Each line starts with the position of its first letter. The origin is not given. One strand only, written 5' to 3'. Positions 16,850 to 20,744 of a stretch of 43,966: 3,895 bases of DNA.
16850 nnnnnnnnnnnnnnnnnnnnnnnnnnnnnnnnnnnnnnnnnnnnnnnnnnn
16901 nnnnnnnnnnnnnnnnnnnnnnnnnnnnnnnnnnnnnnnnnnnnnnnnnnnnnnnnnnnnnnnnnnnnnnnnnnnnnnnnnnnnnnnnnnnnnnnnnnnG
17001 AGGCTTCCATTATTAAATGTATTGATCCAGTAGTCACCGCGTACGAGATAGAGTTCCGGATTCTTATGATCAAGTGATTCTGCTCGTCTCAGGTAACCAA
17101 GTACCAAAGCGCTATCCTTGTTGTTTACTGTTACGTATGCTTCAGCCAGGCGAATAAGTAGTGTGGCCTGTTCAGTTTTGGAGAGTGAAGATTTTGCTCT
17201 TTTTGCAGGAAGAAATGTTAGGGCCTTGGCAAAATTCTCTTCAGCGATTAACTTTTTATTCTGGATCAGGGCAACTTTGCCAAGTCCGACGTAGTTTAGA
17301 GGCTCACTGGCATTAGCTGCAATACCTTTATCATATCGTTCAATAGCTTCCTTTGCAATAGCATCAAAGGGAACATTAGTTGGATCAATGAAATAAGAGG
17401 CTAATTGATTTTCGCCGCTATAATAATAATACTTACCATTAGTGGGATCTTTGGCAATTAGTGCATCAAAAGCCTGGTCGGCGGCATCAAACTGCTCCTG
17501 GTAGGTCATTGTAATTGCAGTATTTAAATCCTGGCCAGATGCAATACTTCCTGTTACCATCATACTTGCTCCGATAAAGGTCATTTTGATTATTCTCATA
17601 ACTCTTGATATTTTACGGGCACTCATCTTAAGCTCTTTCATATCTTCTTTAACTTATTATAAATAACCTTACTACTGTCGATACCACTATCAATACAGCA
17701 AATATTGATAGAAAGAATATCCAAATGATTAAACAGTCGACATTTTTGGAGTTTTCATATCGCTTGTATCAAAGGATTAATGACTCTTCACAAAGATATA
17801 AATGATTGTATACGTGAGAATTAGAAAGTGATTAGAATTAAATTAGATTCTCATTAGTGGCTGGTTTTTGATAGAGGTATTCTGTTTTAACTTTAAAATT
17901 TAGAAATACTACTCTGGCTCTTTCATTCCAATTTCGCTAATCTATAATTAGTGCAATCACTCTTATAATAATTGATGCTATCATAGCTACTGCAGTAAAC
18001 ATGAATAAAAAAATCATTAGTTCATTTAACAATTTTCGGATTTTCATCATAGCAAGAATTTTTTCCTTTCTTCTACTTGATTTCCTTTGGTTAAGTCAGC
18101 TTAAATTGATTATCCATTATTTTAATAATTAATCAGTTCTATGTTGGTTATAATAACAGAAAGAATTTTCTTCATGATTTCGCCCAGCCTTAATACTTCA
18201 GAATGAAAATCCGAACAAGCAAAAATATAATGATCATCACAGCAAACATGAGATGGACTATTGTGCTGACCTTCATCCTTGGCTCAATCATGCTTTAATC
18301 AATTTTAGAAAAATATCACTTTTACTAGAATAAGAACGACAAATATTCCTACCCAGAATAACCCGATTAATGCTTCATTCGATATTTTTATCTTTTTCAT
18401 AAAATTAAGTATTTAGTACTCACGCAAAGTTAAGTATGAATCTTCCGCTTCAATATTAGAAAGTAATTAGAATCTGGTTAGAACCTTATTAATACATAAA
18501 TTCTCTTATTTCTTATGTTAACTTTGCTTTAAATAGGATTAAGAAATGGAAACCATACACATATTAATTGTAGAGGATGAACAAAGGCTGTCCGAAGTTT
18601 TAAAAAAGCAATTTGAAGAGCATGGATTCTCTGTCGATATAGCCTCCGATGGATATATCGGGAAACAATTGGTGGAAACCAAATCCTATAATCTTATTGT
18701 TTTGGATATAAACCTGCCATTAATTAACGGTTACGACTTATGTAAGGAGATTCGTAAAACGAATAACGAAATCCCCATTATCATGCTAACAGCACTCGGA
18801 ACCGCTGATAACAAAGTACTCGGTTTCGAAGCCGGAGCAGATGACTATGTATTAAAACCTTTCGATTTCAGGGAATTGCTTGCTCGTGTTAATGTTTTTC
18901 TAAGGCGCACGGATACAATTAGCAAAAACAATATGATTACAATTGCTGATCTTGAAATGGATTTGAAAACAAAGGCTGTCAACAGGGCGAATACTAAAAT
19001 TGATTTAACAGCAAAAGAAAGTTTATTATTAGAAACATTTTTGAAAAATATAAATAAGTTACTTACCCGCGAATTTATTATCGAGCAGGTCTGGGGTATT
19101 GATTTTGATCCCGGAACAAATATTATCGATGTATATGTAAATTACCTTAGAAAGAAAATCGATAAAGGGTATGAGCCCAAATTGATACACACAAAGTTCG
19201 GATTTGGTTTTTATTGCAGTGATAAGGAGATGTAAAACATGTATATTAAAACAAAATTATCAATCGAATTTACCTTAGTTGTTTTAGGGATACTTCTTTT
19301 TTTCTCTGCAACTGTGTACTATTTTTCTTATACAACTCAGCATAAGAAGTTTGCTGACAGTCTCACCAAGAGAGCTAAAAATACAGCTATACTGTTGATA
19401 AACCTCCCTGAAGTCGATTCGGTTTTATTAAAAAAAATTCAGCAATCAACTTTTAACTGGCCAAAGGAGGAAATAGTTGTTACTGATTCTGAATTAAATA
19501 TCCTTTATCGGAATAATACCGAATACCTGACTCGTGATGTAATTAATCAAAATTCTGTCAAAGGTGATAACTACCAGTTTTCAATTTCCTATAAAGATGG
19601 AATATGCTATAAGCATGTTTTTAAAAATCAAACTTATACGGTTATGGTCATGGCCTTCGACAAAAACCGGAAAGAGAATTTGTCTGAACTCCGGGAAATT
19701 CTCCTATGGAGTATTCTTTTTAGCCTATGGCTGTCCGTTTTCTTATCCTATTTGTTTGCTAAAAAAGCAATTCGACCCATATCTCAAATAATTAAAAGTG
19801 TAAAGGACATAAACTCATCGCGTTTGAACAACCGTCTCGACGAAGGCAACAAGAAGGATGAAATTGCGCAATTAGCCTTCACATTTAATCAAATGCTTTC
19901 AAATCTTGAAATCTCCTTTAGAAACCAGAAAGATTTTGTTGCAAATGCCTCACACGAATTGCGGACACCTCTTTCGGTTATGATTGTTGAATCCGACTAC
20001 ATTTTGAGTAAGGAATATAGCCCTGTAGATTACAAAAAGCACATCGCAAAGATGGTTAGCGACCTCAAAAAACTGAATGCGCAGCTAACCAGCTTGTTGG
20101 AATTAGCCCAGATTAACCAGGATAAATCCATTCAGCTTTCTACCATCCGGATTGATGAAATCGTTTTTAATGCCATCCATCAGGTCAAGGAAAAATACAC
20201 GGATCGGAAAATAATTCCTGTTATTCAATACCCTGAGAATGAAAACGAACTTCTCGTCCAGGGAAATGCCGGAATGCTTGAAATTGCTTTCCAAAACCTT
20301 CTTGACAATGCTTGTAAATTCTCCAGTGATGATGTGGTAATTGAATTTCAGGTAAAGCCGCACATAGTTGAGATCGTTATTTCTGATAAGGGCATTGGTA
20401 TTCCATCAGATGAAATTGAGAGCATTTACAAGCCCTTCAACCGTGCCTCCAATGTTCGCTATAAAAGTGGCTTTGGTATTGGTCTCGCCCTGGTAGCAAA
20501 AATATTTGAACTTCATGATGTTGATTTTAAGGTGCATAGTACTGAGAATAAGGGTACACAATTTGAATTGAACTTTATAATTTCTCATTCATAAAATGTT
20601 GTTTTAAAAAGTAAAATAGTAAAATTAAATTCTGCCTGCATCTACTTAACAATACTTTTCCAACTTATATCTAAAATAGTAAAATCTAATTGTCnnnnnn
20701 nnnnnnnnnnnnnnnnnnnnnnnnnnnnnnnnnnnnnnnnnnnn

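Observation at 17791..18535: A ~70-bp promoter module with four ATTAGAA-type repeats phased at exactly 11 bp occurs twice here, flanking micropeptide genes and abutting an OmpR-type two-component system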

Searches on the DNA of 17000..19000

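Call 61: search_rna_families(source=window, start=17000, end=19000, threshold=evalue, max_evalue=1)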
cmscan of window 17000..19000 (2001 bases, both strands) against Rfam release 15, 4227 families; matches with E-value up to 1: 0.
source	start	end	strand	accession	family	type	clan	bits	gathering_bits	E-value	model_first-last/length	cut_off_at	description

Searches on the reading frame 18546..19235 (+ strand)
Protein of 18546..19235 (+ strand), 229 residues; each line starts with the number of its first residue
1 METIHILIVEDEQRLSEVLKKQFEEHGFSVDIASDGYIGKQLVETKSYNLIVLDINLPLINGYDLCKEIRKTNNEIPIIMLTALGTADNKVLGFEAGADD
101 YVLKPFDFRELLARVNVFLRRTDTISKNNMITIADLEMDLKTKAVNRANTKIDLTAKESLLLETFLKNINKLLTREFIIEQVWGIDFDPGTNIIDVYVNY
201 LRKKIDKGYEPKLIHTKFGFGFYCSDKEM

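Call 5: search_protein_families(library=pfam, proteins=[window:18546-19235:+])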
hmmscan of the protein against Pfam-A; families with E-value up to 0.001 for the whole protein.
window:18546-19235:+ (229 aa): 2 families
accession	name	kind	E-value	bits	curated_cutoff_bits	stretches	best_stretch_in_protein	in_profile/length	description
PF00072.30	Response_reg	-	2.8e-30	105.2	30.2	1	6-116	1-111/111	Response regulator receiver domain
PF00486.34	Trans_reg_C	-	2.8e-21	75.8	26.2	1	150-222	2-75/77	Transcriptional regulatory protein, C terminal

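Call 6: search_protein_families(library=ncbifam, proteins=[window:18546-19235:+])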
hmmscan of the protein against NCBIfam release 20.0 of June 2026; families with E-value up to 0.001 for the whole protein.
window:18546-19235:+ (229 aa): 96 families (the best 25 are shown)
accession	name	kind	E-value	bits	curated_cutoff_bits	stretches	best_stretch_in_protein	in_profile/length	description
TIGR01387.1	cztR_silR_copR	subfamily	1.5e-68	230.7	279.2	1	6-222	1-216/218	heavy metal response regulator transcription factor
NF007346.1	PRK09836.1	equivalog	2.1e-66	224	420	1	5-223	2-220/227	copper/silver response regulator transcription factor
NF041734.1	resp_reg_RppA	equivalog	5.8e-55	186.1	250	1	5-222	2-225/229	two-component system response regulator RppA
NF008567.0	PRK11517.1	equivalog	1.8e-53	181.2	353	1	5-223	2-217/223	response regulator transcription factor HprR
TIGR02154.1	PhoB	equivalog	1.5e-52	178.2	296.2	1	4-222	3-223/226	phosphate regulon transcriptional regulator PhoB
NF045944.1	ResRegRpaBCyano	equivalog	3.7e-52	177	330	1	7-224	1-227/229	response regulator transcription factor RpaB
NF040534.1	resp_reg_YycF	equivalog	6.7e-52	176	340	1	5-227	2-230/231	response regulator YycF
NF040689.1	MtrAB_MtrA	equivalog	8e-52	175.7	300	1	6-222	1-216/219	MtrAB system response regulator MtrA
NF053854.1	RespRegPhoBBctds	equivalog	6.1e-51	172.9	270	1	6-223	1-223/225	two-component system response regulator PhoB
NF045914.1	RespRegNblR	equivalog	4.6e-49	167.1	300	1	5-222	8-223/228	response regulator transcription factor NblR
NF041733.1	resp_reg_CseB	equivalog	6.7e-48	163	350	1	5-222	2-224/228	two-component system response regulator CseB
NF007005.1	PRK09468.1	equivalog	7.1e-48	163.1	331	1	3-222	3-229/237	osmolarity response regulator transcription factor OmpR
NF007928.2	PRK10643.1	equivalog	8e-46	156.4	330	1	5-222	2-214/216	two-component system response regulator PmrA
NF051850.1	RespRegRprY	equivalog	6.4e-44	150.1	370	1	2-211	3-214/234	response regulator transcription factor RprY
NF008296.0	PRK11083.1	equivalog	9.8e-44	149.4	273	1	2-223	2-224/228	two-component system response regulator CreB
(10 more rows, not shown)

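Call 33: find_related_loci(query=window:18546-19235:+, collection=genome_contigs, flank=6000)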
Query window:18546-19235:+ (229 aa) in genome_contigs; peptide patterns used: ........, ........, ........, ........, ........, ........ (x = any residue, [..] = any of these).
599 stretches matched a pattern (row limit reached: there are more); 596 encode a relative of the query (tblastn E <= 1e-3); the best 80 are kept; 80 distinct loci.
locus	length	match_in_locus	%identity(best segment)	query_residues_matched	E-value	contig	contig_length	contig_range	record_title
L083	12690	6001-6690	76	1-229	2e-117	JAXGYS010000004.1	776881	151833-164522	MAG: Bacteroidales bacterium isolate AnMBR.bin519 bin519_4, whole genome shotgun sequence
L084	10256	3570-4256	74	1-229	7e-112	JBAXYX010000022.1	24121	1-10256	MAG: Lentimicrobiaceae bacterium isolate SO_2016_CLC_T1_28 scaffold01159_PH3_Jul14_2016, whole genome shotgun sequence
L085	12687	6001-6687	72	1-229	3e-111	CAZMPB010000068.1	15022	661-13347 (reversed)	MAG TPA_asm: uncultured Bacteroidales bacterium isolate SRP192927_co7_46 genome assembly, contig: NODE_7557_length_15022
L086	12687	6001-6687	71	1-229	1e-110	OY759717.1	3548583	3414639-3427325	MAG: Bacteroidales bacterium isolate 1994922c-57ad-4284-af65-a097e7e7ad8c genome assembly, chromosome: 1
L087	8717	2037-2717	76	1-227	2e-110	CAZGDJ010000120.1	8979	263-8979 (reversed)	MAG TPA_asm: uncultured Rikenella sp. isolate SRP192927_co7_121 genome assembly, contig: NODE_16510_length_8979_cov_4.13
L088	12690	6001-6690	70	1-229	1e-109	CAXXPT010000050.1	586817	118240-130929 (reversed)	MAG: Prolixibacteraceae bacterium isolate b6f318f8-4994-49de-8556-7236ee9170bb genome assembly, contig: contig_50, whole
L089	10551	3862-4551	70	1-229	5e-108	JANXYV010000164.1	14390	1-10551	MAG: Prolixibacteraceae bacterium isolate GL140_4_metabat_115 GL140_4_k141_1560708, whole genome shotgun sequence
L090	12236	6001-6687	70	1-229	7e-108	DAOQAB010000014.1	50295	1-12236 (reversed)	MAG TPA_asm: Prolixibacteraceae bacterium isolate AMR_MDS_1273 NODE_539_length_50295_cov_7.839411, whole genome shotgun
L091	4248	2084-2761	69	5-229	9e-107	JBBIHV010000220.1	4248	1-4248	MAG: Sunxiuqinia sp. isolate SIF170217_bin_122 NODE_20488_length_4248_cov_10.068686, whole genome shotgun sequence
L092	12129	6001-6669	56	1-222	2e-82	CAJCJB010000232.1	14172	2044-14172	Candidatus Saccharibacteria bacterium isolate BOG_genome_mining.63 genome assembly, contig: k141_7189751, whole genome s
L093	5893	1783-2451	56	1-222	2e-80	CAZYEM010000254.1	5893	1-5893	MAG TPA_asm: uncultured Bacteroides sp. isolate SRP272421_co2_596 genome assembly, contig: NODE_55499_length_5893_cov_6.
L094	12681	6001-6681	51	1-226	1e-75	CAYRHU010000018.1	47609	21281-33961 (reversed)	MAG TPA_asm: uncultured Chitinophaga sp. isolate SRP173033_co3_99 genome assembly, contig: NODE_679_length_47609_cov_13.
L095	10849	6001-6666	52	2-222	1e-73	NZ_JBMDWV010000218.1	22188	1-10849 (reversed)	MAG: Spirosoma sp. isolate FBaNitRs1_30 FBaNitRs1_contig218, whole genome shotgun sequence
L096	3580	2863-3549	48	1-229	4e-73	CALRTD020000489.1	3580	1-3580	MAG: Synechococcus sp. UW140 isolate JJ-JE56-12-3-mx-bin559 genome assembly, contig: JJ-RDS211-73-C1880, whole genome sh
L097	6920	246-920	49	4-227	5e-73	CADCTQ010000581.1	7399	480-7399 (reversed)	MAG: uncultured Cytophagales bacterium isolate AVDCRST_MAG56 genome assembly, contig: NODE693, whole genome shotgun sequ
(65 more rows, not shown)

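Call 40: search_solved_structures(query=window:18546-19235:+, max_evalue=1e-20, show_alignments=0)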
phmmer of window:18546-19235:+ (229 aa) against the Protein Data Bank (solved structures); distinct sequences matched with E-value up to 1e-20: 45.
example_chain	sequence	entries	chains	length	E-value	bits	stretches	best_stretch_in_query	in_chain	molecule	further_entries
1kgs_A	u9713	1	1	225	2.9e-49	170.9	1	4-226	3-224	DNA BINDING RESPONSE REGULATOR D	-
1ys6_A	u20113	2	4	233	1.4e-44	155.6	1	5-223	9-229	Transcriptional regulatory protein prrA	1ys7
2gwr_A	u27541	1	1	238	1.5e-39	139.1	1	5-223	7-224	DNA-binding response regulator mtrA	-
9ji3_J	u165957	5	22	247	4.3e-38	134.4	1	5-223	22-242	DNA-binding response regulator | Possible two component system response transcriptional positive regulator PhoP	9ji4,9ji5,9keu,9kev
3r0j_A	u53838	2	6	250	4.5e-38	134.3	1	5-223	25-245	POSSIBLE TWO COMPONENT SYSTEM RESPONSE TRANSCRIPTIONAL POSITIVE REGULATOR PHOP | Response regulator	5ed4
2oqr_A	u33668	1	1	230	1.6e-37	132.5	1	5-221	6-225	Sensory transduction protein regX3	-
9dvt_R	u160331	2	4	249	1.7e-35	125.9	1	5-224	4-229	DNA-binding dual master transcriptional regulator RpaA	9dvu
9ket_J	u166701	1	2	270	8.8e-35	123.6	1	49-223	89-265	Possible two component system response transcriptional positive regulator PhoP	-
4kny_A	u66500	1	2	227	1.1e-32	116.7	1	5-222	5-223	KDP operon transcriptional regulatory protein KdpE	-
6lgq_D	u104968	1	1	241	1.2e-32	116.5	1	5-222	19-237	DNA-binding response regulator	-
4kfc_A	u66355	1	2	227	2e-32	115.9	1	5-222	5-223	KDP operon transcriptional regulatory protein KdpE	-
7lz9_A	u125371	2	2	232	1.8e-31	112.8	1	5-223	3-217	Putative two-component system response regulator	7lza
8jo2_H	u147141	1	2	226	1.8e-31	112.8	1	5-225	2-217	DNA-binding transcriptional regulator BasR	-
4s04_A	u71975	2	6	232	2e-31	112.6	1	5-225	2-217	DNA-binding transcriptional regulator BasR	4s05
3q9s_A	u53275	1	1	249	4e-28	101.8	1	5-205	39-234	DNA-binding response regulator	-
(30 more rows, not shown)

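Call 67: search_protein_families(library=pfam, proteins=[L090:4363-5682:-, L090:3539-4354:-, L090:1581-2756:-, L087:233-1378:-, L086:4746-5597:-], max_evalue=0.001)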
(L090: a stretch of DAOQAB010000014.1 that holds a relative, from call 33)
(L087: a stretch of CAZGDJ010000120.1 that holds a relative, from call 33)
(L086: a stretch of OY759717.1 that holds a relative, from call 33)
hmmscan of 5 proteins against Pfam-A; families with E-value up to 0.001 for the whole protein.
L090:4363-5682:- (439 aa): 2 families
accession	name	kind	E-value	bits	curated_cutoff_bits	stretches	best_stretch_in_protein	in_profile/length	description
PF12544.13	LAM_C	-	1.1e-42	145.6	26.7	1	323-437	1-109/127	Lysine-2,3-aminomutase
PF04055.27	Radical_SAM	-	1.2e-09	39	29.5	1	132-273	3-151/166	Radical SAM superfamily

L090:3539-4354:- (271 aa): 2 families
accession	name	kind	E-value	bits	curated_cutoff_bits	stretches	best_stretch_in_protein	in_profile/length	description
PF00583.31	Acetyltransf_1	-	1.3e-07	32.3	20.7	1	144-245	19-116/116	Acetyltransferase (GNAT) family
PF13508.13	Acetyltransf_7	-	0.00022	22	27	1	172-246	12-83/84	Acetyltransferase (GNAT) domain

L090:1581-2756:- (391 aa): 0 families

L087:233-1378:- (381 aa): 1 family
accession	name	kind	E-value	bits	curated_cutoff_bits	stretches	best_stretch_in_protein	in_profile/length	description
PF06965.17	Na_H_antiport_1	-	1.6e-136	455.5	23.5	1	9-370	2-374/374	Na+/H+ antiporter 1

L086:4746-5597:- (283 aa): 1 family
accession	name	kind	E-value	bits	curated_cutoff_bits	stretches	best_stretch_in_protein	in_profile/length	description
PF00582.32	Usp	-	2.1e-40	139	24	2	7-147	3-141/141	Universal stress protein family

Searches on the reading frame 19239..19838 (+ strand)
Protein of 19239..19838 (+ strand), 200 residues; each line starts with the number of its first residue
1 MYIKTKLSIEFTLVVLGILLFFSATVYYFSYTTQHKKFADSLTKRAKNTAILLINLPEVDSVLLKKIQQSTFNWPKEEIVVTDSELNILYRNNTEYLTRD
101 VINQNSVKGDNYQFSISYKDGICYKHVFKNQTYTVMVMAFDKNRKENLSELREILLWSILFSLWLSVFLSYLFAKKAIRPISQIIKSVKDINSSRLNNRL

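Call 68: predict_structure(alignment_id=A3)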
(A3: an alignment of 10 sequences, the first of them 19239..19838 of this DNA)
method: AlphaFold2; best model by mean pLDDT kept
length: 200 residues; sequences in the alignment: 10
mean_pLDDT: 71.7   pTM: 0.54
mean pLDDT of the five models: 71.7, 54.5, 53.8, 51.3, 51.3
residues with pLDDT >= 90: 0; 70-90: 136; 50-70: 55; < 50: 9
segments of 3 or more residues with pLDDT < 50: 57-60
pLDDT, mean of each block of 10 residues (from residue 1): 63 76 78 80 76 57 53 67 82 82 80 83 85 85 73 75 73 61 54 51
secondary structure, 60 per line:
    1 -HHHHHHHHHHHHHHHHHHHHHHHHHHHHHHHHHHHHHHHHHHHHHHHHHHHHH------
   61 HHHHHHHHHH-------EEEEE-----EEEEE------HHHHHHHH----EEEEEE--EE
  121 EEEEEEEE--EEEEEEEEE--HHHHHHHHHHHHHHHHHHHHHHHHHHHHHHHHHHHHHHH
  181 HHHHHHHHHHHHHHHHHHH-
elements in order: H2-54 H61-70 E78-82 E88-92 H99-106 E111-116 E119-128 E131-139 H142-199

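Call 70: fold_search(model_id=the predicted structure, library=pdb)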
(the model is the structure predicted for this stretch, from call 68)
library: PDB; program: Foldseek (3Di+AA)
matches with E <= 10: 1481; with E <= 0.001: 1
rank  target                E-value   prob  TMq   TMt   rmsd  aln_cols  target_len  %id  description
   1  8yl2_C                8.5e-04  1.00  0.31  0.23   9.4       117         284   14  Crystal Structure of Homo Tetrameric RagA-like small GTPase from Asgard Lokiarchaeota (LokiRagO) in complex with GTP (released 2025-09-10)
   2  6nzd_F                1.0e-03  1.00  0.30  0.27  10.5       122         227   15  Cryo-EM Structure of the Lysosomal Folliculin Complex (FLCN-FNIP2-RagA-RagC-Ragulator) (released 2019-11-06)
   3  6ulg_F                1.5e-03  0.99  0.29  0.22  10.4       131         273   14  Cryo-EM structure of the FLCN-FNIP2-Rag-Ragulator complex (released 2019-11-20)
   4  8yl2_B                1.6e-03  1.00  0.32  0.23   9.7       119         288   11  Crystal Structure of Homo Tetrameric RagA-like small GTPase from Asgard Lokiarchaeota (LokiRagO) in complex with GTP (released 2025-09-10)
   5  9a65_B                1.7e-03  1.00  0.42  0.16   5.2       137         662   11  Integrative model of YVAQ-MCPB by crosslinking MS and deep learning (released 2024-09-18)
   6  4zr7_D                2.1e-03  1.00  0.40  0.62   4.1       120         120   13  The structure of a domain of a functionally unknown protein from Bacillus subtilis subsp. subtilis str. 168 (released 2015-05-27)
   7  5gpo_A                2.1e-03  1.00  0.30  0.45   9.9       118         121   10  The sensor domain structure of the zinc-responsive histidine kinase CzcS from Pseudomonas Aeruginosa (released 2017-08-09)
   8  6ces_A                2.1e-03  0.95  0.28  0.20  10.7       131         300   13  Cryo-EM structure of GATOR1-RAG (released 2018-03-28)
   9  8yl2_A                3.1e-03  1.00  0.33  0.24   9.5       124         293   10  Crystal Structure of Homo Tetrameric RagA-like small GTPase from Asgard Lokiarchaeota (LokiRagO) in complex with GTP (released 2025-09-10)
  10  4zr7_B                3.3e-03  1.00  0.34  0.53   5.0       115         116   16  The structure of a domain of a functionally unknown protein from Bacillus subtilis subsp. subtilis str. 168 (released 2015-05-27)
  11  3olo_A                3.7e-03  0.99  0.26  0.42   5.9       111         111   14  Crystal structure of a PAS domain from two-component sensor histidine kinase (released 2010-09-15)
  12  9a69_B                3.7e-03  0.99  0.34  0.14   6.3       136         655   22  Integrative model of MCPB-MCPC by crosslinking MS and deep learning (released 2024-09-18)
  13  7prq_B                4.0e-03  1.00  0.35  0.23   4.4       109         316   11  Structure of the ligand binding domain of the PctD (PA4633) chemoreceptor of Pseudomonas aeruginosa PAO1 in complex wi (released 2022-05-11)
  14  6s6a_A                4.5e-03  0.96  0.29  0.21  10.4       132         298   14  Crystal structure of RagA-Q66L/RagC-T90N GTPase heterodimer complex (released 2019-10-16)
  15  4gcz_B                4.8e-03  0.99  0.40  0.24   6.3       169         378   14  Structure of a blue-light photoreceptor (released 2013-06-19)
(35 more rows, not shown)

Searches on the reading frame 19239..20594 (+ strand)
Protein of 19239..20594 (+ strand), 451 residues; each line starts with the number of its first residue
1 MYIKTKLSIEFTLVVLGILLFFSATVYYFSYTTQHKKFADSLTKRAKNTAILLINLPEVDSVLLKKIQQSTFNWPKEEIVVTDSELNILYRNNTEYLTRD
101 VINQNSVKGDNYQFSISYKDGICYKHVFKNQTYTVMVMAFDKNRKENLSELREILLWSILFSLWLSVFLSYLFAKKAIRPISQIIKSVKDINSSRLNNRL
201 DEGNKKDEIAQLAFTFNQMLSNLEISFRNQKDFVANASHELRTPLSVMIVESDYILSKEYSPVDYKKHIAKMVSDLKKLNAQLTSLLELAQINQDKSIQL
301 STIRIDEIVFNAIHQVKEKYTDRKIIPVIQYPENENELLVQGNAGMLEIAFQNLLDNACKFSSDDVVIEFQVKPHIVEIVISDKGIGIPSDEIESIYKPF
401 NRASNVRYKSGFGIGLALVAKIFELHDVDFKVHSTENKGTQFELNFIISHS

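Call 5: search_protein_families(library=pfam, proteins=[window:19239-20594:+])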
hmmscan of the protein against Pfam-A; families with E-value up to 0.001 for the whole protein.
window:19239-20594:+ (451 aa): 4 families
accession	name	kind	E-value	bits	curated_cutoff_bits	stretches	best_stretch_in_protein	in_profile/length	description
PF02518.31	HATPase_c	-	3.7e-20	72.9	26.4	1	346-445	5-106/111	Histidine kinase-, DNA gyrase B-, and HSP90-like ATPase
PF00512.31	HisKA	-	1.2e-10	41.7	26.9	1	230-294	2-65/66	His Kinase A (phospho-acceptor) domain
PF00672.30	HAMP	-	6.6e-10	39.6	25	1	172-224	1-52/53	HAMP domain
PF13589.12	HATPase_c_3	-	8.4e-05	23.1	25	1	348-418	4-79/137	Histidine kinase-, DNA gyrase B-, and HSP90-like ATPase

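Call 6: search_protein_families(library=ncbifam, proteins=[window:19239-20594:+])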
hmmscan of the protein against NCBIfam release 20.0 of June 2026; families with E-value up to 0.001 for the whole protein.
window:19239-20594:+ (451 aa): 81 families (the best 25 are shown)
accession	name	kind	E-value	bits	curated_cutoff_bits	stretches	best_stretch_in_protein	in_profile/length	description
TIGR01386.1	cztS_silS_copS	subfamily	1.9e-53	182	292.55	1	4-446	5-456/457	heavy metal sensor histidine kinase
NF052314.1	T9SS_HK_PorY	subfamily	3.8e-39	134.9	350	1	10-445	5-417/418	PorY family sensor histidine kinase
NF008025.0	PRK10755.1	equivalog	1.9e-37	128.8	314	1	153-444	67-352/362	two-component system sensor histidine kinase PmrB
TIGR02966.1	phoR_proteo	equivalog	1.9e-36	125.7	334.2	1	228-446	112-333/333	phosphate regulon sensor histidine kinase PhoR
NF046044.1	PnpS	equivalog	3.7e-36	125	400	1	229-446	169-389/390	two-component system histidine kinase PnpS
NF007007.0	PRK09470.1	equivalog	1.1e-35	123.5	486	1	11-442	21-453/463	envelope stress sensor histidine kinase CpxA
NF033092.0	HK_WalK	equivalog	1.5e-34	119.6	725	2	229-444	371-590/594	cell wall metabolism sensor histidine kinase WalK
NF045900.1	HisKinCpxALeg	equivalog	5.6e-33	114.3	800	1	159-442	158-445/451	two-component system sensor histidine kinase CpxA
NF040691.1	MtrAB_MtrB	equivalog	6.3e-33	114.6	450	1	133-445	168-489/507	MtrAB system histidine kinase MtrB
NF008312.0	PRK11100.1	equivalog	9.8e-33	113.7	356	1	154-446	183-472/477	two-component system sensor histidine kinase CreC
NF007345.0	PRK09835.1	subfamily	1e-32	113.4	423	1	145-444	177-476/482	Cu(+)/Ag(+) sensor histidine kinase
NF045903.1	CuHisKinLciSLeg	equivalog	9.9e-32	110.7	700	1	152-444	57-354/357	copper-responsive two-component system sensor histidine kinase LciS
NF007004.0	PRK09467.1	equivalog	6.3e-31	107.7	415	1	153-445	157-433/440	two-component system sensor histidine kinase EnvZ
NF012163.2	BaeS_SmeS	equivalog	7.9e-30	104.2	500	1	152-431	164-441/457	sensor histidine kinase efflux regulator BaeS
NF007898.0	PRK10604.1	equivalog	1.1e-29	103.9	478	1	154-449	140-424/433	two-component system sensor histidine kinase RstB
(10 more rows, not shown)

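Call 55: search_solved_structures(query=window:19239-20594:+, max_evalue=0.00001)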
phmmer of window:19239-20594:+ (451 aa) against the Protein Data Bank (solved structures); distinct sequences matched with E-value up to 0.00001: 34.
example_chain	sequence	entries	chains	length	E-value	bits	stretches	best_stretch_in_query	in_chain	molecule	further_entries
4biu_A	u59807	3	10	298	5.2e-19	71.8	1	199-427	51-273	SENSOR PROTEIN CPXA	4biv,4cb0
4biw_A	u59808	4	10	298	1.9e-18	69.9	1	199-427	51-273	SENSOR PROTEIN CPXA | Sensor histidine kinase CpxA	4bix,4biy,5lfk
4biz_A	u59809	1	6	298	6.7e-18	68.1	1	199-427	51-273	SENSOR PROTEIN CPXA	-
4jas_A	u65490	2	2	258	7.3e-17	64.7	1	219-442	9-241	Histidine kinase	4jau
5uht_A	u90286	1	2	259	1.3e-16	63.9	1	219-442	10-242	Sensor histidine kinase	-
2c2a_A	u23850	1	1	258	1.3e-16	63.9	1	219-442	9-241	SENSOR HISTIDINE KINASE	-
3dge_A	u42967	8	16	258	1.3e-16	63.9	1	219-442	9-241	Sensor protein | Histidine kinase | Sensor histidine kinase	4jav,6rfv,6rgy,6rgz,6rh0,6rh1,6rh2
4i5s_A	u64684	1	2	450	4.8e-16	62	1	225-444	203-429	Putative histidine kinase CovS; VicK-like protein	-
6azr_A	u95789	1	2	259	6.3e-16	61.6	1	219-442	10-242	Sensor histidine kinase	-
6paj_A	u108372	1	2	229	2.5e-15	59.7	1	230-444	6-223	Sensor protein SrrB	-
6rh7_A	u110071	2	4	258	3e-15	59.4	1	219-442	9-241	Sensor histidine kinase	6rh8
9epn_A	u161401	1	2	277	4.5e-15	58.8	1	192-434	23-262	Sensor histidine kinase HprS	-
3jz3_A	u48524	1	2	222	1e-14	57.6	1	230-449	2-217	Sensor protein qseC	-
7z8n_A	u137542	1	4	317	2.1e-14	56.6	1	227-446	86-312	Histidine kinase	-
4u7n_A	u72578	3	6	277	8e-14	54.7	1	228-445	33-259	Histidine protein kinase sensor protein | Histidine kinase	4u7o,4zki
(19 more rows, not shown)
